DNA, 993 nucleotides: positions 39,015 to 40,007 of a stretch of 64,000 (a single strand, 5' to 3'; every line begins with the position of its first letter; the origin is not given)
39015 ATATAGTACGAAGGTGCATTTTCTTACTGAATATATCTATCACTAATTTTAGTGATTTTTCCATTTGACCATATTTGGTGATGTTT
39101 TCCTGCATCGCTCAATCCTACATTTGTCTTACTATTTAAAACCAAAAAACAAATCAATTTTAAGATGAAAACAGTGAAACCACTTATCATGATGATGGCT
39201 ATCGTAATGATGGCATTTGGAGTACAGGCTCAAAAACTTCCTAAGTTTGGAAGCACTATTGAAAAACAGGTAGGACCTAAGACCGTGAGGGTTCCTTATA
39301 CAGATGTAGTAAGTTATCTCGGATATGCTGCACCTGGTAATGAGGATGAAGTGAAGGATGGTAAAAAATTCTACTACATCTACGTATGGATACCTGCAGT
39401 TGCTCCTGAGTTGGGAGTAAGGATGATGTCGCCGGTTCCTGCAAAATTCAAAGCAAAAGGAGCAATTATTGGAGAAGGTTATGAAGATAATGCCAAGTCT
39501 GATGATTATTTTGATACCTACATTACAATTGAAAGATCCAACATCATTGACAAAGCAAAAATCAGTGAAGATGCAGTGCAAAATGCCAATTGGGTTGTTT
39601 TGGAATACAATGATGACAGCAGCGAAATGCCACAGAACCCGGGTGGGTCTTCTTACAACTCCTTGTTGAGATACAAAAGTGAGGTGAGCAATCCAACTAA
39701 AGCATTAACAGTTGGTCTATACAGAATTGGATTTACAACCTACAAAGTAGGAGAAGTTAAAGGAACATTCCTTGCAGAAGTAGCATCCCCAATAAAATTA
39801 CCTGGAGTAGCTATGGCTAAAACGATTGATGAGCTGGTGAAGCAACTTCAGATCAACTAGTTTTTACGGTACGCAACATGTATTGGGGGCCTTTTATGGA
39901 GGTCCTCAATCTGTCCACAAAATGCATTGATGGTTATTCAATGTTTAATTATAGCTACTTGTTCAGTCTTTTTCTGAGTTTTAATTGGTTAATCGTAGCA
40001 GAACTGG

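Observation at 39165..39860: Clear LipL32 homolog outside Leptospira, with an SPase I rather than lipoprotein signal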

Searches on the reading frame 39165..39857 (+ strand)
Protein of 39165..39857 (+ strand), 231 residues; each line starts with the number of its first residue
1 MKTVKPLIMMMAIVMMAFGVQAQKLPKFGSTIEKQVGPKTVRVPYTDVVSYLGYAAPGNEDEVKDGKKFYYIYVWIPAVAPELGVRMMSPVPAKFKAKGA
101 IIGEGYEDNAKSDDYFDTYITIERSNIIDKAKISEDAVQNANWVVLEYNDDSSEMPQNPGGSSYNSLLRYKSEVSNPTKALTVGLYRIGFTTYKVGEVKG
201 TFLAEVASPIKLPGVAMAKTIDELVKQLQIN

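Call 3: search_protein_families(library=pfam, proteins=[window:39165-39857:+], max_evalue=1)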
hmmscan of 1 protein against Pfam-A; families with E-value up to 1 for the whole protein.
window:39165-39857:+ (231 aa): 1 family
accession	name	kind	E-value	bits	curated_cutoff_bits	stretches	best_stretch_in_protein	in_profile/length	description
PF12103.14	Lipl32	-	8.1e-79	263.8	25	1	39-217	1-179/179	Surface lipoprotein of Spirochaetales order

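Call 4: search_solved_structures(query=window:39165-39857:+, max_evalue=1, show_alignments=2)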
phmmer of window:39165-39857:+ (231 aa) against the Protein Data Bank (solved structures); distinct sequences matched with E-value up to 1: 3.
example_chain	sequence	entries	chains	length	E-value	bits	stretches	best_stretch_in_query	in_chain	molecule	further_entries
2zz8_A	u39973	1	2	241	5e-27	98.2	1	42-217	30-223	LipL32 protein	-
3frl_A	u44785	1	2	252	5.5e-27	98.1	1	42-217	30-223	LipL32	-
2wfk_A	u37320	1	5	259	8.4e-27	97.5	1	42-217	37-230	LIPL32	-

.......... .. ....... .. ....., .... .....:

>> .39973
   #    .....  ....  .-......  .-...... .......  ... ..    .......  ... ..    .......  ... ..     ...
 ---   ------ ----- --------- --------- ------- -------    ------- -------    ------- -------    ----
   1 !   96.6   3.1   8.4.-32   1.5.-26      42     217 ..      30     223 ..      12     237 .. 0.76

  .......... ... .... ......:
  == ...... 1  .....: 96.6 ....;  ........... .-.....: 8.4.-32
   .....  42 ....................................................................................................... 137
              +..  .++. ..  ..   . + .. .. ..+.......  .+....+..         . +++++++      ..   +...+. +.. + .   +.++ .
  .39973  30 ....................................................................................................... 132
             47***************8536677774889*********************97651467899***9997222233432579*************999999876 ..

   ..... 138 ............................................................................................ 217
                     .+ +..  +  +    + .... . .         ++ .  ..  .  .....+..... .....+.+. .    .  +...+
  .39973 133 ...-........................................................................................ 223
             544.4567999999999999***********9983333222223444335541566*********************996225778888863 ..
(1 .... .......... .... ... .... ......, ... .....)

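Call 5: search_protein_families(library=ncbifam, proteins=[window:39165-39857:+], max_evalue=1)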
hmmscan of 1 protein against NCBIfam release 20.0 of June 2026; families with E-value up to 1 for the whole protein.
window:39165-39857:+ (231 aa): 1 family
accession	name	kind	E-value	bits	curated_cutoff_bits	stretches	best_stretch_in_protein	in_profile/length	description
NF038394.1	lipo_LipL32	equivalog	2e-30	106.2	300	1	15-216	14-236/269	major surface lipoprotein LipL32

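Call 7: find_homologous_proteins(query=window:39165-39857:+)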
Query window:39165-39857:+ (231 aa): 1042 proteins with E <= 0.001 among 1515 candidates; the best 120 are listed.
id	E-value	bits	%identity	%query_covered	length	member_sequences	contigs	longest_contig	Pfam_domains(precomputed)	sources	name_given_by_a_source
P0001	2.5e-147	506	100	100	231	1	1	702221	PF12103.15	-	-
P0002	1.4e-125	435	86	99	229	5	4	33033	PF12103.15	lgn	-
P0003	2.9e-106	372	81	90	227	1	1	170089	PF12103.15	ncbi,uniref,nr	ncbi:Lipl32 family lipoprotein [Aquimarina sp. 2201CG5-10]|uniref:Lipl32 family lipoprotein n=1 Tax=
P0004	4.8e-106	371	78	93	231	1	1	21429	PF12103.15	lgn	-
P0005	1.1e-105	370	74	97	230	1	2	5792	PF12103.15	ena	-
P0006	3.4e-105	369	71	99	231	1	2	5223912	PF12103.15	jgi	jgi:hypothetical protein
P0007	4.6e-105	368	72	99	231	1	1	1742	PF12103.15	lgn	-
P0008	5.6e-105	368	73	98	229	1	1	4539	PF12103.15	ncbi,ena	-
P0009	8.4e-105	367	70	99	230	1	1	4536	PF12103.15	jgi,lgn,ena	-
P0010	8.4e-105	367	72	99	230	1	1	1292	PF12103.15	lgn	-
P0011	1.6e-104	366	75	95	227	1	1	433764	PF12103.15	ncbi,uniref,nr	ncbi:Lipl32 family lipoprotein [Aquimarina sp. AU474]|uniref:Lipl32 family lipoprotein n=1 Tax=Aquim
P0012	2.0e-104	366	75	95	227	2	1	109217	PF12103.15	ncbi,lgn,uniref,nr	ncbi:Lipl32 family lipoprotein [Aquimarina spongiae]|uniref:Surface lipoprotein of Spirochaetales or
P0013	2.5e-104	366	74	96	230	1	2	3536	PF12103.15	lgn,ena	-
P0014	5.1e-104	365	73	94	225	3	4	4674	PF12103.15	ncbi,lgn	-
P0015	7.8e-104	364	75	99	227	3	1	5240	PF12103.15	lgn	-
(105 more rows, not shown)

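Call 19: find_related_loci(query=window:39165-39857:+, collection=genome_contigs, flank=6000)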
Query window:39165-39857:+ (231 aa) in genome_contigs; peptide patterns used: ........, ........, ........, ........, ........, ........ (x = any residue, [..] = any of these).
184 stretches matched a pattern; 121 encode a relative of the query (tblastn E <= 1e-3); the best 80 are kept; 75 distinct loci.
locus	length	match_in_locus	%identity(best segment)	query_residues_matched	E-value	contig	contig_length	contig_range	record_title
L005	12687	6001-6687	86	1-229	5e-132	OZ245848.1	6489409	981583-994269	MAG: Cyclobacteriaceae bacterium isolate 4f14cf30-a4a4-4afd-b09a-0799c42c363f genome assembly, chromosome: 1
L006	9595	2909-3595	86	1-229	3e-125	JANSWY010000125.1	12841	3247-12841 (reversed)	MAG: bacterium isolate bin.11 k141_462234_length_12841_cov_9.0000, whole genome shotgun sequence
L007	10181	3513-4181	75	9-228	5e-111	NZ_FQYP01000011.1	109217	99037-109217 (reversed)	Aquimarina spongiae strain DSM 22623, whole genome shotgun sequence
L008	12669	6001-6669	75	9-228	6e-111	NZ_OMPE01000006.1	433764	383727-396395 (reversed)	Aquimarina sp. AU474 isolate Aquimarina sp. AU474, whole genome shotgun sequence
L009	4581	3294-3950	73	13-231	1e-110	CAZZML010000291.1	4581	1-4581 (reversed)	MAG TPA_asm: uncultured Roseivirgaceae bacterium isolate SRP128015_co1_117 genome assembly, contig: NODE_34642_length_45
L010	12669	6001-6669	74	9-228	6e-110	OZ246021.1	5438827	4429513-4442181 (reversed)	MAG: Aquimarina sp. isolate c4cd8b9f-ba8a-4b32-a42c-d18b96ba530b genome assembly, chromosome: 1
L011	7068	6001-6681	75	1-228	4e-110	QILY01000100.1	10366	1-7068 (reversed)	MAG: Maribacter sp. isolate SZUA-7 Ga0063293_10007152, whole genome shotgun sequence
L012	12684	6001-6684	72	1-229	3e-109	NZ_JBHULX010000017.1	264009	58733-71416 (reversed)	Aquimarina hainanensis strain KCTC 42423 velvet_auto_105_20, whole genome shotgun sequence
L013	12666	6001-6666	75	10-228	4e-109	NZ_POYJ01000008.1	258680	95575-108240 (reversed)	Aquimarina sediminis strain w01 contig8, whole genome shotgun sequence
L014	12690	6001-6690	73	1-228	4e-109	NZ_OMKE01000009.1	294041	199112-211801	Aquimarina aquimarini strain Aq135, whole genome shotgun sequence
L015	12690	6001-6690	73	1-228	5e-109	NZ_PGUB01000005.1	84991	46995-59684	Aquimarina sp. I32.4 Contig_0000005, whole genome shotgun sequence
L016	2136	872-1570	70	1-229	2e-114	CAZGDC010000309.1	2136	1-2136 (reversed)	MAG TPA_asm: uncultured Roseivirgaceae bacterium isolate binchicken_co53_41 genome assembly, contig: NODE_43932_length_2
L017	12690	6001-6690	73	1-228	7e-109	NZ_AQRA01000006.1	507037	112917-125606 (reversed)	Aquimarina atlantica strain 22II-S11-z7 contig6, whole genome shotgun sequence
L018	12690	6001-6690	73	1-228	1e-108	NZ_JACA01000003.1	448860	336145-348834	Aquimarina macrocephali JAMB N27 contig3_scaffold2, whole genome shotgun sequence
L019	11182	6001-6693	69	2-229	1e-108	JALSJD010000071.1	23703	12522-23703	MAG: Cyclobacteriaceae bacterium isolate 354-166_metabat2_scaf2bin.071 354-166_scaffold_2025_c1, whole genome shotgun se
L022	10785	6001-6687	70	1-229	9e-108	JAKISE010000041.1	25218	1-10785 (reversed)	MAG: Cyclobacteriaceae bacterium isolate D96SM.bin.1 NODE_1512_length_25218_cov_4.750149, whole genome shotgun sequence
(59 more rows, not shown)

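Call 20: search_protein_representatives(protein=window:39165-39857:+)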
Query: 231 residues. Proteins with E-value up to 0.001 (for the whole library): 128; up to 1e-10: 93; up to 1e-30: 20. The best 128 are listed.
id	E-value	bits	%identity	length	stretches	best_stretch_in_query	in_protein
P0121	8.4e-59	215.2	51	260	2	5-173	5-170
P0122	5.4e-55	202.7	57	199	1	41-227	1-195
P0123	3.9e-54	199.9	48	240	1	11-228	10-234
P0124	2.0e-51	191.0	46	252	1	8-227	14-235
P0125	9.6e-51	188.8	52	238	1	39-226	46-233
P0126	1.8e-47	178.1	41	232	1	9-228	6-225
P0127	6.9e-47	176.2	40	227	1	7-228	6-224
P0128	2.1e-45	171.4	44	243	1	5-224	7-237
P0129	2.3e-41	158.2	49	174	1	64-228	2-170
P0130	5.2e-40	153.8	42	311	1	10-228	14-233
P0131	7.2e-36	140.2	42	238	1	22-226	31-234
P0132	4.3e-35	137.7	44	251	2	10-173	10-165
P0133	1.5e-34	135.9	71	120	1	131-224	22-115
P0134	4.6e-34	134.3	70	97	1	137-228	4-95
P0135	5.2e-34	134.1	41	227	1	34-224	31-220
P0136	1.7e-33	132.4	38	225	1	9-224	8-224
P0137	3.2e-33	131.6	39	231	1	27-226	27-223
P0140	7.2e-32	127.1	41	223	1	3-224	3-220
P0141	8.3e-30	120.4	34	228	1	10-219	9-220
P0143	2.1e-29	119.1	34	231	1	7-219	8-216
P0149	4.1e-26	108.3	37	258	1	23-227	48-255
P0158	6.4e-23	97.9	43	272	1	42-217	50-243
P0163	1.1e-21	93.9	37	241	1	18-222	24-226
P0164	1.4e-21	93.5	32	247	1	22-228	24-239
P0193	6.6e-14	68.4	27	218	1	7-209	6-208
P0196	1.5e-13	67.3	33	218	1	16-214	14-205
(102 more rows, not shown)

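Call 31: list_cluster_members(proteins=[P0158, P0131, P0135, P0137, P0163, P0123, P0125, P0124, P0130, P0164])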
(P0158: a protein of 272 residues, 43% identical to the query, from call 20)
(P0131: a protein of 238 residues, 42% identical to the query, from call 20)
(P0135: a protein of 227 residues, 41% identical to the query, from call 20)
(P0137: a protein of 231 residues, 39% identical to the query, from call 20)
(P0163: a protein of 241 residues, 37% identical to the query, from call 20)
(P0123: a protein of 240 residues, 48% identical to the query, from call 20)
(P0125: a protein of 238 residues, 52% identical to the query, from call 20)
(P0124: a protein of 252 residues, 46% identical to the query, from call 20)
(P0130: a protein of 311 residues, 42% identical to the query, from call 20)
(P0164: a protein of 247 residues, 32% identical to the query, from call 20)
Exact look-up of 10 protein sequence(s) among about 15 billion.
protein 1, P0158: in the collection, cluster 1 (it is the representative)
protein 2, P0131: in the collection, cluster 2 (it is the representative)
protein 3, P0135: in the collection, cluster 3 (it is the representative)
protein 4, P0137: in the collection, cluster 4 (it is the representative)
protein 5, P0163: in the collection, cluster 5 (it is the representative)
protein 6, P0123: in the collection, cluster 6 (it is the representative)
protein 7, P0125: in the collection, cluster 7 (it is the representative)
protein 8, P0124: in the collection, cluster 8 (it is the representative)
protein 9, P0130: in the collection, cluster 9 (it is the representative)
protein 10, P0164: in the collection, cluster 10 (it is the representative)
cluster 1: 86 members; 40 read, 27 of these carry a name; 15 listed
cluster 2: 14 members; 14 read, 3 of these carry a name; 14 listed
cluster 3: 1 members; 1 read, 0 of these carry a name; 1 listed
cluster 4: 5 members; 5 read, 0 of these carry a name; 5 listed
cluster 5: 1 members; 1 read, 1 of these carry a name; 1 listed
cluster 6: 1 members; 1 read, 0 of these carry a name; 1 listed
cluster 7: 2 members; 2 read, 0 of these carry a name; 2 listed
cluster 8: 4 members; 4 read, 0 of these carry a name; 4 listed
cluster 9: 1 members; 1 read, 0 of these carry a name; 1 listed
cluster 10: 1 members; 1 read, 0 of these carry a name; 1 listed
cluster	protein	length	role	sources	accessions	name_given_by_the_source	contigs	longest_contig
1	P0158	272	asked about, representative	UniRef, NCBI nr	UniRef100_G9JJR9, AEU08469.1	Outer membrane protein n=1 Tax=Leptospira interrogans serovar Canicola TaxID=211880 ... | outer membrane protein [Leptospira interrogans serovar Canicola]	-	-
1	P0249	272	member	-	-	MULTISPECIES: major surface lipoprotein LipL32 [Leptospira] | LipL32 n=59 Tax=Leptospira TaxID=171 RepID=O34094_LEPIN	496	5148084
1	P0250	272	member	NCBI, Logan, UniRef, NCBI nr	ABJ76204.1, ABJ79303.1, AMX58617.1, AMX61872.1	major surface lipoprotein LipL32 [Leptospira borgpetersenii] | Major outer membrane protein (MOMP), LipL32 lipoprotein n=4 Tax=Leptospira borgpetersenii ...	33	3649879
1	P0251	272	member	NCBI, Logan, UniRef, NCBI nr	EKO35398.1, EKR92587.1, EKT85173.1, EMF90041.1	major surface lipoprotein LipL32 [Leptospira santarosai] | Membrane protein n=10 Tax=Leptospira TaxID=171 RepID=K8XU60_9LEPT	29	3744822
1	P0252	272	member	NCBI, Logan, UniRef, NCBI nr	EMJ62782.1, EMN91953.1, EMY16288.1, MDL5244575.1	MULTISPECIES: major surface lipoprotein LipL32 [Leptospira] | Spirochaetales surface lipoprotein n=2 Tax=Leptospira weilii TaxID=28184 ...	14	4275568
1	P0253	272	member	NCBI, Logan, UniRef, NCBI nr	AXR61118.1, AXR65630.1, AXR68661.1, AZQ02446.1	major surface lipoprotein LipL32 [Leptospira mayottensis] | Spirochaetales surface lipoprotein n=3 Tax=Leptospira TaxID=171 RepID=A0AA87SXV8_9LEPT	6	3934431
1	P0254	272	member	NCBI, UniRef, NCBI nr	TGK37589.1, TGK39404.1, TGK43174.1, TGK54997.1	outer membrane surface lipoprotein LipL32 [Leptospira gomenensis] | Outer membrane surface lipoprotein LipL32 n=2 Tax=Leptospira TaxID=171 ... | major surface lipoprotein LipL32 [Leptospira gomenensis]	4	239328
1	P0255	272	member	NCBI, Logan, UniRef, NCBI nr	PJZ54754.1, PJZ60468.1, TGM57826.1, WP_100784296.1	major surface lipoprotein LipL32 [Leptospira adleri] | Outer membrane surface lipoprotein n=1 Tax=Leptospira adleri TaxID=2023186 ...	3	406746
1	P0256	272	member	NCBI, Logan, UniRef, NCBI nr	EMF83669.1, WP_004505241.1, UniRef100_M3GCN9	spirochaetales surface lipoprotein [Leptospira weilii serovar Topaz str. LT2116] | Spirochaetales surface lipoprotein n=1 Tax=Leptospira weilii serovar Topaz str. LT2116 ... | major surface lipoprotein LipL32 [Leptospira weilii]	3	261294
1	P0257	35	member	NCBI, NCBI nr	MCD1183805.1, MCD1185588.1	outer membrane surface lipoprotein LipL32, partial [Leptospira sp. Pond_2020] | outer membrane surface lipoprotein LipL32 [Leptospira sp. Pond_2020]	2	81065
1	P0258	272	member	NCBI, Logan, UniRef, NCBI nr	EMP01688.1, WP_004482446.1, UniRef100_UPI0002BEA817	major surface lipoprotein LipL32 [Leptospira santarosai] | major surface lipoprotein LipL32 n=1 Tax=Leptospira santarosai TaxID=28183 ...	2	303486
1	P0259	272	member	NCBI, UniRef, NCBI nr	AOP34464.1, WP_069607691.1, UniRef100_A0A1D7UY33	hypothetical protein A0128_11760 [Leptospira tipperaryensis] | Surface lipoprotein of Spirochaetales order domain-containing protein n=1 Tax=Leptospira ... | major surface lipoprotein LipL32 [Leptospira tipperaryensis]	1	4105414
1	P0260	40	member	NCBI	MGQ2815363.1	major surface lipoprotein LipL32, partial [Leptospira interrogans]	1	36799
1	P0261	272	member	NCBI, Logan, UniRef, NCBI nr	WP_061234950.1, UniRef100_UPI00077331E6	major surface lipoprotein LipL32 [Leptospira weilii] | major surface lipoprotein LipL32 n=1 Tax=Leptospira weilii TaxID=28184 RepID=UPI00077331E6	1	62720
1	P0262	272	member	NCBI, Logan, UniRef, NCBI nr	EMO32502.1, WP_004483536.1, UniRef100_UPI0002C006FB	surface lipoprotein of Spirochaetales order [Leptospira santarosai str. HAI821] | major surface lipoprotein LipL32 n=1 Tax=Leptospira santarosai TaxID=28183 ... | major surface lipoprotein LipL32 [Leptospira santarosai]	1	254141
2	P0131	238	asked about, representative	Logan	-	-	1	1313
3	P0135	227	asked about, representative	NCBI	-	-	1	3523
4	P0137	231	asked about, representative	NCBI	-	-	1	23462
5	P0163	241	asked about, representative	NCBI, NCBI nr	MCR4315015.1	MAG: LipL32 family surface lipoprotein [Planctomycetes bacterium] | LipL32 family surface lipoprotein [Planctomycetota bacterium]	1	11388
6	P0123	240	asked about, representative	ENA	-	-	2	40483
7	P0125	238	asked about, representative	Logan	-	-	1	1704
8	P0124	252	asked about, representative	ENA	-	-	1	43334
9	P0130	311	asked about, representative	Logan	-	-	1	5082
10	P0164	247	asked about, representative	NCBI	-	-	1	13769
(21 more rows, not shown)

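Call 38: list_cluster_members(proteins=[P0121, P0132, P0127, P0149, P0143, P0136, P0140, P0141, P0196, P0193])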
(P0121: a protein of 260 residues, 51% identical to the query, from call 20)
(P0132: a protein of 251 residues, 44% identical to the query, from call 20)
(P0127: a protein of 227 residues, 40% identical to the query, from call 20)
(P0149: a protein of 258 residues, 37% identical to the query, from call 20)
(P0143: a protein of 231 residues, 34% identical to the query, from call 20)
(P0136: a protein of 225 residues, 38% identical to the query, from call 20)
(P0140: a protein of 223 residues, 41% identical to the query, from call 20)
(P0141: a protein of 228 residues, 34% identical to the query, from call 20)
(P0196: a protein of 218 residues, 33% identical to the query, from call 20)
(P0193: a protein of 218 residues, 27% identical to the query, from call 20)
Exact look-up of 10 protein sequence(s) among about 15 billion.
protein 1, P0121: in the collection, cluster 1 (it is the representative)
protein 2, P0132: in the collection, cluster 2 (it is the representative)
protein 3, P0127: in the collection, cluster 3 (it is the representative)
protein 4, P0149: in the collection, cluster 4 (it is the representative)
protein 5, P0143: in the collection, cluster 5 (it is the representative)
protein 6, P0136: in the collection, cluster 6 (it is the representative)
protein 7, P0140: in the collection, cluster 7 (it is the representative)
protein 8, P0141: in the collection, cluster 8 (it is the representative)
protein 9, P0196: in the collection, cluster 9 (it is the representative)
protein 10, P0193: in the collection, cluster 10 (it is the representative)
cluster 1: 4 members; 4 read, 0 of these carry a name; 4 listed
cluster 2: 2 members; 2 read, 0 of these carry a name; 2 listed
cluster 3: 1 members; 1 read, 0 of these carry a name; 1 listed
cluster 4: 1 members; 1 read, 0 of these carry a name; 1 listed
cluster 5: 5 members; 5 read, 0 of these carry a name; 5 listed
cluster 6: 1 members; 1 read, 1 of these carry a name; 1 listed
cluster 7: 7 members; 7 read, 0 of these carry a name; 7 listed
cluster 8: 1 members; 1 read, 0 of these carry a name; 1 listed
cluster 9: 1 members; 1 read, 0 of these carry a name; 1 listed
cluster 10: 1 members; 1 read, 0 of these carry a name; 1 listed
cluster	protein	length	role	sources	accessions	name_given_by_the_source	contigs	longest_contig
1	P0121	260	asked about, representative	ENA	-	-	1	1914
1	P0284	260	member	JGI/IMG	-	-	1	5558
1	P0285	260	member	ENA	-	-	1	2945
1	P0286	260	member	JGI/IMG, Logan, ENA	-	-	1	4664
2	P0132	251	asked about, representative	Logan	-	-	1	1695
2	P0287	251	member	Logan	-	-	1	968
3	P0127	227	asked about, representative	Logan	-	-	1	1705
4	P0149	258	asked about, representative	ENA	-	-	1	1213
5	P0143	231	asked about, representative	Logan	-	-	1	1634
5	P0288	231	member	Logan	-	-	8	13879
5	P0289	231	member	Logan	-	-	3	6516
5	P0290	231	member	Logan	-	-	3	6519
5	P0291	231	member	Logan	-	-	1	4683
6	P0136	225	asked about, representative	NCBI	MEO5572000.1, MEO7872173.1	MAG: LipL32 family surface lipoprotein [Bacteroidia bacterium]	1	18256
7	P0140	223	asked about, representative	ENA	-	-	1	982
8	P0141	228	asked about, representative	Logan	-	-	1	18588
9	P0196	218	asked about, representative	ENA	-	-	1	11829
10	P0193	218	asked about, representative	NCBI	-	-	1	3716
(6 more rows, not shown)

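Call 47: predict_structure(alignment_id=A2)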
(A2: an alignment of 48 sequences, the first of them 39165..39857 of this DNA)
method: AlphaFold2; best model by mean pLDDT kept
length: 231 residues; sequences in the alignment: 48
mean_pLDDT: 79.4   pTM: 0.74
mean pLDDT of the five models: 79.4, 79.2, 77.4, 76.0, 75.7
residues with pLDDT >= 90: 84; 70-90: 80; 50-70: 52; < 50: 15
segments of 3 or more residues with pLDDT < 50: 18-28
pLDDT, mean of each block of 10 residues (from residue 1): 60 59 41 59 73 89 84 94 88 81 91 80 95 96 89 52 71 89 94 70 89 91 92 62
secondary structure, 60 per line:
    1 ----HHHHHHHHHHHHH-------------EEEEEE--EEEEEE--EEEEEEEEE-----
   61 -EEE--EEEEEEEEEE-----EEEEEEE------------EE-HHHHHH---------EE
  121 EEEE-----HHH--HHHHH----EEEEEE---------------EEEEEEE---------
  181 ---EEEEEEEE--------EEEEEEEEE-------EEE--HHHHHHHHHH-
elements in order: H5-17 E31-36 E39-44 E47-55 E62-64 E67-76 E82-88 H104-109 E119-124 H135-139 E144-149 E165-171 E184-191 E200-208 E216-218 H221-230

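Call 51: fold_search(model_id=the predicted structure, library=pdb)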
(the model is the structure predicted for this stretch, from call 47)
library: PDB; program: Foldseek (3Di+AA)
matches with E <= 10: 1312; with E <= 0.001: 8
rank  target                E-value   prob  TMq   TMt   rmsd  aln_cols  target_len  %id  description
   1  2wfk_C                1.6e-17  1.00  0.68  0.68   5.0       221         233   36  Calcium bound LipL32 (released 2009-11-24)
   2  2wfk_E                5.1e-17  1.00  0.67  0.62   5.2       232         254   34  Calcium bound LipL32 (released 2009-11-24)
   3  2wfk_A                5.4e-17  1.00  0.67  0.62   5.3       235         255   34  Calcium bound LipL32 (released 2009-11-24)
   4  2wfk_B                5.7e-17  1.00  0.66  0.66   5.2       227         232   37  Calcium bound LipL32 (released 2009-11-24)
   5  2wfk_D                7.6e-17  1.00  0.64  0.64   5.2       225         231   35  Calcium bound LipL32 (released 2009-11-24)
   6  2zz8_A                1.7e-15  1.00  0.64  0.64   5.4       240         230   33  Crystal structure of LipL32, the most abundant surface protein of pathogenic leptospira spp (released 2009-02-24)
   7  3frl_A                4.4e-15  1.00  0.65  0.65   5.0       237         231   32  The 2.25 A crystal structure of LipL32, the major surface antigen of Leptospira interrogans serovar Copenhageni (released 2009-06-16)
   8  3frl_B                1.5e-14  1.00  0.64  0.64   5.4       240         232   33  The 2.25 A crystal structure of LipL32, the major surface antigen of Leptospira interrogans serovar Copenhageni (released 2009-06-16)
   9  3afg_B                1.2e-03  1.00  0.32  0.16   6.0       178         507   11  Crystal structure of ProN-Tk-SP from Thermococcus kodakaraensis (released 2010-08-04)
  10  1f15_C                2.9e-03  0.30  0.17  0.19  17.8       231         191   10  CUCUMBER MOSAIC VIRUS (STRAIN FNY) (released 2000-06-21)
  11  1f15_A                3.9e-03  0.51  0.21  0.27  13.6       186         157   12  CUCUMBER MOSAIC VIRUS (STRAIN FNY) (released 2000-06-21)
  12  7vrp_F                4.1e-03  0.69  0.25  0.15  12.1       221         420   10  Structure of infectious bursal disease virus Gx strain (released 2022-03-30)
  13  8iyj_XA               4.9e-03  0.77  0.26  0.30  15.7       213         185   11  Cryo-EM structure of the 48-nm repeat doublet microtubule from mouse sperm (released 2023-07-05)
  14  1ddl_C                5.8e-03  0.47  0.21  0.25  13.9       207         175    8  DESMODIUM YELLOW MOTTLE TYMOVIRUS (released 2000-10-30)
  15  4ui9_L                6.1e-03  0.94  0.31  0.37  10.3       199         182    9  Atomic structure of the human Anaphase-Promoting Complex (released 2015-06-17)
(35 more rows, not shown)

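Call 75: search_protein_families(library=ncbifam, proteins=[L008:1057-4863:-, L022:7529-10345:+], max_evalue=0.00001)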
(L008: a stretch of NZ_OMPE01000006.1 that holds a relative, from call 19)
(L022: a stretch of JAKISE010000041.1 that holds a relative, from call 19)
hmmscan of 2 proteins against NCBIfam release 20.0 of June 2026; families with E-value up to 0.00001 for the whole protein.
L008:1057-4863:- (1268 aa): 1 family
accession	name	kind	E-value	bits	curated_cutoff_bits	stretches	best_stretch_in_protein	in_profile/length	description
TIGR04131.1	Bac_Flav_CTERM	domain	2.2e-13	50.1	35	1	1178-1268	7-85/85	T9SS type B sorting domain-containing protein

L022:7529-10345:+ (938 aa): 1 family
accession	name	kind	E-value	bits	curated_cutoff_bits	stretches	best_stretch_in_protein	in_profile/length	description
TIGR04183.1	Por_Secre_tail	domain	1.2e-07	31.6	23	1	862-937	1-71/72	T9SS type A sorting domain-containing protein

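Call 77: search_dna_similar(query=window:39165-39857:+, collection=plasmids, mode=protein, max_rows=15)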
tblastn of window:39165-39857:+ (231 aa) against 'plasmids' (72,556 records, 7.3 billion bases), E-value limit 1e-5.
No match.

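Call 78: search_dna_similar(query=window:39165-39857:+, collection=phages, mode=protein, max_rows=10)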
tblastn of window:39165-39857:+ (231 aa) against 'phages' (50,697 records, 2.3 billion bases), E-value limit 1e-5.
No match.
